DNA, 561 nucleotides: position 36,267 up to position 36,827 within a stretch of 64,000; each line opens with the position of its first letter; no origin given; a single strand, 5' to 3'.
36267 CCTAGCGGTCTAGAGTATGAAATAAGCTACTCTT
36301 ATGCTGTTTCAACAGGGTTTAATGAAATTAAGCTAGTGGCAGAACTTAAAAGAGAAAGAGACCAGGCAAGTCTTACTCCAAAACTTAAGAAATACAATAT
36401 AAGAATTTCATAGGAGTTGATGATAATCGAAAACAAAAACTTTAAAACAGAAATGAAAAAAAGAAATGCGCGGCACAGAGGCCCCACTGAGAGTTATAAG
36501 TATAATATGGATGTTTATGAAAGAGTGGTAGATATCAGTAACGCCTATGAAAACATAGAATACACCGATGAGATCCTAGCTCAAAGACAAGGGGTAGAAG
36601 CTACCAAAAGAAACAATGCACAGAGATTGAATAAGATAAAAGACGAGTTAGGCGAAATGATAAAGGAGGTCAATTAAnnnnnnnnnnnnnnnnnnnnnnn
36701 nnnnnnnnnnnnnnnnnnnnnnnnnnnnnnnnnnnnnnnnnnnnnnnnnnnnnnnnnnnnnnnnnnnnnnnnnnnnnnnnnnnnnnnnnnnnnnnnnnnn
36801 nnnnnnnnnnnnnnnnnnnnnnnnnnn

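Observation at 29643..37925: Tandem array of five paralogs with a conserved ~130-aa N-terminal domain, two with glycine-zipper membrane-like segments, between the nuclease and the lysis cassette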

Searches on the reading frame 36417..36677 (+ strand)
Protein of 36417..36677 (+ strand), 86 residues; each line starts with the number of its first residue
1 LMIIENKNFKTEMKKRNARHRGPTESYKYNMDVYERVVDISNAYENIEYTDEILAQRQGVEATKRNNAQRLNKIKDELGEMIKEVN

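Call 5: search_protein_families(library=pfam, proteins=[window:36417-36677:+], max_evalue=1)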
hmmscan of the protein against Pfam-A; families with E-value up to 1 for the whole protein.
window:36417-36677:+ (86 aa): 0 families

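Call 6: search_protein_families(library=phrogs, proteins=[window:36417-36677:+], max_evalue=1)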
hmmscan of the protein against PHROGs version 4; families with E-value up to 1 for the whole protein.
window:36417-36677:+ (86 aa): 1 family
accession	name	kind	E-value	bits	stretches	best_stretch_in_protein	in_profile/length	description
phrog_19670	-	head and packaging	0.057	13.2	1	13-81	7-76/403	virion structural protein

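Call 89: search_protein_families(library=ncbifam, proteins=[window:36417-36677:+], max_evalue=0.1)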
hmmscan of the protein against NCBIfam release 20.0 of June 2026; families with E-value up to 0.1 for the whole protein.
window:36417-36677:+ (86 aa): 2 families
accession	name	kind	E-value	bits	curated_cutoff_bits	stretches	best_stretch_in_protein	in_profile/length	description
NF009776.0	PRK13275.1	equivalog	0.04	13.2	64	1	36-62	12-38/70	tetrahydromethanopterin S-methyltransferase subunit F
NF053740.1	TransRegTnrAGPos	equivalog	0.051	13.8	140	1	20-75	41-97/108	hypothetical protein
